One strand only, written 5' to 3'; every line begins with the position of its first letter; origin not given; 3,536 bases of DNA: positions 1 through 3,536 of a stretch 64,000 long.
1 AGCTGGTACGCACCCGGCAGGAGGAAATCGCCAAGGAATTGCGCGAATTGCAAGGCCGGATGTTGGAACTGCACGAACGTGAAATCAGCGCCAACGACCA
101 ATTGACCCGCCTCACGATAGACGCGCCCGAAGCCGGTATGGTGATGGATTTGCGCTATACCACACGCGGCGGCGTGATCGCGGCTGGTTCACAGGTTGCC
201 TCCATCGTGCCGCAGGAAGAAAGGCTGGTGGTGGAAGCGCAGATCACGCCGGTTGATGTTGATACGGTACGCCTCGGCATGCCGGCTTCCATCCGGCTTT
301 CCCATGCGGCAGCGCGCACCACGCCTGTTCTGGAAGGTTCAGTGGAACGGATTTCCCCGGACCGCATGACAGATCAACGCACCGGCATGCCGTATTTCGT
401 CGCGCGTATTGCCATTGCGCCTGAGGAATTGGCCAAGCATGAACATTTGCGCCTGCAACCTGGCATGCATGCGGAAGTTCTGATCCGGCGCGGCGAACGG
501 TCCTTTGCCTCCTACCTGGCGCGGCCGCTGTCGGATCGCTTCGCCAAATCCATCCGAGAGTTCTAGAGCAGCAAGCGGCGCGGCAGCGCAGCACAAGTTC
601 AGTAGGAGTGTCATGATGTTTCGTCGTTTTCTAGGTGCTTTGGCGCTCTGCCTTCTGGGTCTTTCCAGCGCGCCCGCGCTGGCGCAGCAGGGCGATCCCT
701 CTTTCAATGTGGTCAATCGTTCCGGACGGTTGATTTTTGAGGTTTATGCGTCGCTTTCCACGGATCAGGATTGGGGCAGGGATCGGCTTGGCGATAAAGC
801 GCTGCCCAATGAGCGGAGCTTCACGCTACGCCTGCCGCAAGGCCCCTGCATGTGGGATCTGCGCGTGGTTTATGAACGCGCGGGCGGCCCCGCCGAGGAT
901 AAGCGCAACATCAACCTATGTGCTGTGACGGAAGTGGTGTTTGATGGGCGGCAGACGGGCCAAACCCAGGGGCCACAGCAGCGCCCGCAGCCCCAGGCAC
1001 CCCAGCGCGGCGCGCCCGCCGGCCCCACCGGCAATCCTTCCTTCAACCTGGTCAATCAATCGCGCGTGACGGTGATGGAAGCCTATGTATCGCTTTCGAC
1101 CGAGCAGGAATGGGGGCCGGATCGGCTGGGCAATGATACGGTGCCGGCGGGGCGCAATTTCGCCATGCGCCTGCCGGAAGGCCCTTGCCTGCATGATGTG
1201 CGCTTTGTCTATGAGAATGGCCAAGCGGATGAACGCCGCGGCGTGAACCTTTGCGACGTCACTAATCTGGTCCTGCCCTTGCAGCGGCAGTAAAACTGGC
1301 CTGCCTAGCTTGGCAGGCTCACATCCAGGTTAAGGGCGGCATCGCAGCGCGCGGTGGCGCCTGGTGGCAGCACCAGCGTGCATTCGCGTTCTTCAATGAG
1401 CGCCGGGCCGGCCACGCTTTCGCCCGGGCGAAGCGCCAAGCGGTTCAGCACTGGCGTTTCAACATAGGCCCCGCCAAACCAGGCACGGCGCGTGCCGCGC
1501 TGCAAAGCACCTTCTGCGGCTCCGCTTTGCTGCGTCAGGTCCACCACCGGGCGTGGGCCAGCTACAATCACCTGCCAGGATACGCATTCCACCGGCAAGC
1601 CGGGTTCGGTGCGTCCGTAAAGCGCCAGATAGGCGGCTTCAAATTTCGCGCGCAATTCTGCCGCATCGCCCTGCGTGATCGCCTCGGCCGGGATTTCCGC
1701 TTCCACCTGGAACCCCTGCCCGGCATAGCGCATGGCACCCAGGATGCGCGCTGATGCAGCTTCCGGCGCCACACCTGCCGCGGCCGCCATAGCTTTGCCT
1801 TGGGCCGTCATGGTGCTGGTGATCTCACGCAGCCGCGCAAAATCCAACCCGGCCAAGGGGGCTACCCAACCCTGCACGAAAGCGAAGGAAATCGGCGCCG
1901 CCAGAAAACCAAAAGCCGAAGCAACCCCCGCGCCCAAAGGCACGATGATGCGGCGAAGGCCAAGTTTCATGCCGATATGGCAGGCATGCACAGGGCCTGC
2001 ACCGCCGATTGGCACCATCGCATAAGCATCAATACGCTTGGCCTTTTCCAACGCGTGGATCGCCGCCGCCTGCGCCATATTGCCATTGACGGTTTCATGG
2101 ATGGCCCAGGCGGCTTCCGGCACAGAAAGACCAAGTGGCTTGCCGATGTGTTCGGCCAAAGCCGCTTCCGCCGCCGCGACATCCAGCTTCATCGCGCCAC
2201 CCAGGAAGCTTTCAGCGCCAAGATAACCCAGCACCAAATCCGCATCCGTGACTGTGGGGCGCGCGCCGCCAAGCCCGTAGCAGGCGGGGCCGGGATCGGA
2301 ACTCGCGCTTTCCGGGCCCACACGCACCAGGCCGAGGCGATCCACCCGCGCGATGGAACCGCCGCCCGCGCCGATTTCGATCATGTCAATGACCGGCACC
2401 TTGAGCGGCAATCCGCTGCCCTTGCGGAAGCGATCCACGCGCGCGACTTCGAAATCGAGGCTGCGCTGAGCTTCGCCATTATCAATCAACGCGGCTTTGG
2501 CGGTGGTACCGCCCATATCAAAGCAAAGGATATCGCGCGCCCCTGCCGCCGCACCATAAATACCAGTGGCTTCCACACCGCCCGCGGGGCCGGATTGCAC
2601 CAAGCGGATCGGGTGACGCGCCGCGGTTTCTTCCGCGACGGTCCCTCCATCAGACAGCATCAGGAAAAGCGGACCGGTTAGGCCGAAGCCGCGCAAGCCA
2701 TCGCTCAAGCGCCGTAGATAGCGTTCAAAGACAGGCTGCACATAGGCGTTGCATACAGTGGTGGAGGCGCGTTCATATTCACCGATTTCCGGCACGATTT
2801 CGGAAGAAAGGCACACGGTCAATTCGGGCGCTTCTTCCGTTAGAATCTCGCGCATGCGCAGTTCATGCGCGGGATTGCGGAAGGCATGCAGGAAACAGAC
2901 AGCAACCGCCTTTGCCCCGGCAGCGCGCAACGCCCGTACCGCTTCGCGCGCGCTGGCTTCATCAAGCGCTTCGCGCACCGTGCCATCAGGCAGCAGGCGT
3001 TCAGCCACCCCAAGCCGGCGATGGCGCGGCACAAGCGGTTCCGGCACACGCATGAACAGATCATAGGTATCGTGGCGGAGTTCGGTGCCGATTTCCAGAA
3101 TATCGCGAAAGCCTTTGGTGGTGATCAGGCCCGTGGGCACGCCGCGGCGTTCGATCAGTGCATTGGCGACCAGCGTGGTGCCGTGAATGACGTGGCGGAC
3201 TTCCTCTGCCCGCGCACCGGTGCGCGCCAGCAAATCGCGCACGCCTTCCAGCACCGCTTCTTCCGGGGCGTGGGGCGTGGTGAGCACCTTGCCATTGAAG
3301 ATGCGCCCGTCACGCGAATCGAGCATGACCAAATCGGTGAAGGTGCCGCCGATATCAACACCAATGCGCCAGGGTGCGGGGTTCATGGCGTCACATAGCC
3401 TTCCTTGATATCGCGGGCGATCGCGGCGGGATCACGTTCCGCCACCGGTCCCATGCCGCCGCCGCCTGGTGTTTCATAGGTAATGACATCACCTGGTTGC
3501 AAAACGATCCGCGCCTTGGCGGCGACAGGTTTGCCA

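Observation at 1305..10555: Six-gene operon that looks like an undescribed amide/lactam catabolic pathway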

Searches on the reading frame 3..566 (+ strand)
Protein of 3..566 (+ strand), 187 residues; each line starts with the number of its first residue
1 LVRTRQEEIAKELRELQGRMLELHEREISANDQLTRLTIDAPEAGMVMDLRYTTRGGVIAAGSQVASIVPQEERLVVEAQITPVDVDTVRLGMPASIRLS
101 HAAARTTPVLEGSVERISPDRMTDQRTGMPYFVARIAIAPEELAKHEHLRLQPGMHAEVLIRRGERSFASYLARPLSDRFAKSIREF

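Call 64: search_protein_families(library=pfam, proteins=[window:3-566:+])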
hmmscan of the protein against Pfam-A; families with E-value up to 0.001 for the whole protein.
window:3-566:+ (187 aa): 2 families
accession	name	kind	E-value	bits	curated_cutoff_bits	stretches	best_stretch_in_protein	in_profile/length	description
PF13437.12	HlyD_3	-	1.9e-13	51.5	22.2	1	38-151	1-103/106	HlyD family secretion protein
PF16576.10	HlyD_D23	-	8.5e-07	28.9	30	1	32-128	104-195/214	Barrel-sandwich domain of CusB or HlyD membrane-fusion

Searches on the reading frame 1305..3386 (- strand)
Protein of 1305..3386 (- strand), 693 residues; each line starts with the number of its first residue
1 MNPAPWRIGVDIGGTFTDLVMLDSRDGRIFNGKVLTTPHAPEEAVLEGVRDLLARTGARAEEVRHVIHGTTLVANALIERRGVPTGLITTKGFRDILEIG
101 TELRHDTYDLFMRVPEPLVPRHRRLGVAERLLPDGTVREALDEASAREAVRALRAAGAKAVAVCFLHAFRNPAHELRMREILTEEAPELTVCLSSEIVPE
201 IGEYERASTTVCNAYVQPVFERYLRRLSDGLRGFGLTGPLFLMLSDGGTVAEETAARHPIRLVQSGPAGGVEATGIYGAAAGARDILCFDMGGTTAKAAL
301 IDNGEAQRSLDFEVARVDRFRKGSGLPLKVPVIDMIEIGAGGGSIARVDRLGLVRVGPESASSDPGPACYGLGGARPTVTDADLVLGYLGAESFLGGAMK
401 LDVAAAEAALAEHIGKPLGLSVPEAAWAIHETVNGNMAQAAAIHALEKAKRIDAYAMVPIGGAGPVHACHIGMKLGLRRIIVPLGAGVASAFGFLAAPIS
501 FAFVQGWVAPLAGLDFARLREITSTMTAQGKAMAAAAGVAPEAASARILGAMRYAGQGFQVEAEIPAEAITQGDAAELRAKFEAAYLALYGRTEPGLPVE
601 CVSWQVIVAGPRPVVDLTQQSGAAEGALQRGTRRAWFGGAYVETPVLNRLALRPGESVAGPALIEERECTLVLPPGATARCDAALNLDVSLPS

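Call 4: search_protein_families(library=pfam, proteins=[window:1305-3386:-])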
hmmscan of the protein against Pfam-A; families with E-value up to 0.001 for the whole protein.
window:1305-3386:- (693 aa): 3 families
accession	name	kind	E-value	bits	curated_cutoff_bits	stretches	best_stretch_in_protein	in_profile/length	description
PF01968.24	Hydantoinase_A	-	7.7e-84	281.8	22.9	1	206-499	1-287/291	Hydantoinase/oxoprolinase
PF05378.19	Hydant_A_N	-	8.8e-55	185.6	25.2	1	7-185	1-175/176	Hydantoinase/oxoprolinase N-terminal region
PF19278.4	Hydant_A_C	-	2.6e-16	60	21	1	535-683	30-184/193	Hydantoinase/oxoprolinase C-terminal domain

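Call 5: search_protein_families(library=ncbifam, proteins=[window:1305-3386:-])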
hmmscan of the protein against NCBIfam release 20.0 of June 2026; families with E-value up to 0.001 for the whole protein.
window:1305-3386:- (693 aa): 3 families
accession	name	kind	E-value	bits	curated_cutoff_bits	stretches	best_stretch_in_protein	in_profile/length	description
NF050156.1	CapLactmsAlpCapA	equivalog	4.2e-147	491.3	1000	1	6-683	1-679/689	caprolactamase subunit alpha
NF042975.2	AcphenoCarb_ApcC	equivalog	1.4e-91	307.8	1500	1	8-682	11-702/733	acetophenone carboxylase subunit gamma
NF042960.1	AcphenoCarb_ApcA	equivalog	9e-56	189.4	1250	1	8-685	4-651/658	acetophenone carboxylase subunit alpha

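Call 8: search_solved_structures(query=window:1305-3386:-, max_evalue=0.00001)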
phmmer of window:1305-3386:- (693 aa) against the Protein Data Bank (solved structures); distinct sequences matched with E-value up to 0.00001: 6.
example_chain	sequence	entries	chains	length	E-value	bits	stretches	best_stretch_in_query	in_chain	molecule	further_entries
7hk5_A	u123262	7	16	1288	8.7e-120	404.5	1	7-692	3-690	N-methylhydantoinase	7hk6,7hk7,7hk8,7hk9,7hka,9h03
6yra_A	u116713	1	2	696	4.5e-103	349.3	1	3-685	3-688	5-oxoprolinase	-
5l9w_B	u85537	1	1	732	1.2e-83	285.1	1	8-679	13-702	Acetophenone carboxylase gamma subunit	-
5m45_B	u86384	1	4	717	9.6e-76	259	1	8-679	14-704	Acetone carboxylase beta subunit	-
5svb_B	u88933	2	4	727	1.4e-75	258.5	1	8-679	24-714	Acetone carboxylase beta subunit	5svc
5l9w_b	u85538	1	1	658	4.1e-47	164.4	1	7-689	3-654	Acetophenone carboxylase alpha subunit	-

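Call 57: search_solved_structures(query=window:1305-3386:-, max_evalue=1e-90, show_alignments=2)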
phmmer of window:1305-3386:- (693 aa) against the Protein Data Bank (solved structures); distinct sequences matched with E-value up to 1e-90: 2.
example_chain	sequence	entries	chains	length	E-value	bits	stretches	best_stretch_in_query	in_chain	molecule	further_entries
7hk5_A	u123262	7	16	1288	8.7e-120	404.5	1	7-692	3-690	N-methylhydantoinase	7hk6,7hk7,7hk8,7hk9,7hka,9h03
6yra_A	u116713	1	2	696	4.5e-103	349.3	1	3-685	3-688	5-oxoprolinase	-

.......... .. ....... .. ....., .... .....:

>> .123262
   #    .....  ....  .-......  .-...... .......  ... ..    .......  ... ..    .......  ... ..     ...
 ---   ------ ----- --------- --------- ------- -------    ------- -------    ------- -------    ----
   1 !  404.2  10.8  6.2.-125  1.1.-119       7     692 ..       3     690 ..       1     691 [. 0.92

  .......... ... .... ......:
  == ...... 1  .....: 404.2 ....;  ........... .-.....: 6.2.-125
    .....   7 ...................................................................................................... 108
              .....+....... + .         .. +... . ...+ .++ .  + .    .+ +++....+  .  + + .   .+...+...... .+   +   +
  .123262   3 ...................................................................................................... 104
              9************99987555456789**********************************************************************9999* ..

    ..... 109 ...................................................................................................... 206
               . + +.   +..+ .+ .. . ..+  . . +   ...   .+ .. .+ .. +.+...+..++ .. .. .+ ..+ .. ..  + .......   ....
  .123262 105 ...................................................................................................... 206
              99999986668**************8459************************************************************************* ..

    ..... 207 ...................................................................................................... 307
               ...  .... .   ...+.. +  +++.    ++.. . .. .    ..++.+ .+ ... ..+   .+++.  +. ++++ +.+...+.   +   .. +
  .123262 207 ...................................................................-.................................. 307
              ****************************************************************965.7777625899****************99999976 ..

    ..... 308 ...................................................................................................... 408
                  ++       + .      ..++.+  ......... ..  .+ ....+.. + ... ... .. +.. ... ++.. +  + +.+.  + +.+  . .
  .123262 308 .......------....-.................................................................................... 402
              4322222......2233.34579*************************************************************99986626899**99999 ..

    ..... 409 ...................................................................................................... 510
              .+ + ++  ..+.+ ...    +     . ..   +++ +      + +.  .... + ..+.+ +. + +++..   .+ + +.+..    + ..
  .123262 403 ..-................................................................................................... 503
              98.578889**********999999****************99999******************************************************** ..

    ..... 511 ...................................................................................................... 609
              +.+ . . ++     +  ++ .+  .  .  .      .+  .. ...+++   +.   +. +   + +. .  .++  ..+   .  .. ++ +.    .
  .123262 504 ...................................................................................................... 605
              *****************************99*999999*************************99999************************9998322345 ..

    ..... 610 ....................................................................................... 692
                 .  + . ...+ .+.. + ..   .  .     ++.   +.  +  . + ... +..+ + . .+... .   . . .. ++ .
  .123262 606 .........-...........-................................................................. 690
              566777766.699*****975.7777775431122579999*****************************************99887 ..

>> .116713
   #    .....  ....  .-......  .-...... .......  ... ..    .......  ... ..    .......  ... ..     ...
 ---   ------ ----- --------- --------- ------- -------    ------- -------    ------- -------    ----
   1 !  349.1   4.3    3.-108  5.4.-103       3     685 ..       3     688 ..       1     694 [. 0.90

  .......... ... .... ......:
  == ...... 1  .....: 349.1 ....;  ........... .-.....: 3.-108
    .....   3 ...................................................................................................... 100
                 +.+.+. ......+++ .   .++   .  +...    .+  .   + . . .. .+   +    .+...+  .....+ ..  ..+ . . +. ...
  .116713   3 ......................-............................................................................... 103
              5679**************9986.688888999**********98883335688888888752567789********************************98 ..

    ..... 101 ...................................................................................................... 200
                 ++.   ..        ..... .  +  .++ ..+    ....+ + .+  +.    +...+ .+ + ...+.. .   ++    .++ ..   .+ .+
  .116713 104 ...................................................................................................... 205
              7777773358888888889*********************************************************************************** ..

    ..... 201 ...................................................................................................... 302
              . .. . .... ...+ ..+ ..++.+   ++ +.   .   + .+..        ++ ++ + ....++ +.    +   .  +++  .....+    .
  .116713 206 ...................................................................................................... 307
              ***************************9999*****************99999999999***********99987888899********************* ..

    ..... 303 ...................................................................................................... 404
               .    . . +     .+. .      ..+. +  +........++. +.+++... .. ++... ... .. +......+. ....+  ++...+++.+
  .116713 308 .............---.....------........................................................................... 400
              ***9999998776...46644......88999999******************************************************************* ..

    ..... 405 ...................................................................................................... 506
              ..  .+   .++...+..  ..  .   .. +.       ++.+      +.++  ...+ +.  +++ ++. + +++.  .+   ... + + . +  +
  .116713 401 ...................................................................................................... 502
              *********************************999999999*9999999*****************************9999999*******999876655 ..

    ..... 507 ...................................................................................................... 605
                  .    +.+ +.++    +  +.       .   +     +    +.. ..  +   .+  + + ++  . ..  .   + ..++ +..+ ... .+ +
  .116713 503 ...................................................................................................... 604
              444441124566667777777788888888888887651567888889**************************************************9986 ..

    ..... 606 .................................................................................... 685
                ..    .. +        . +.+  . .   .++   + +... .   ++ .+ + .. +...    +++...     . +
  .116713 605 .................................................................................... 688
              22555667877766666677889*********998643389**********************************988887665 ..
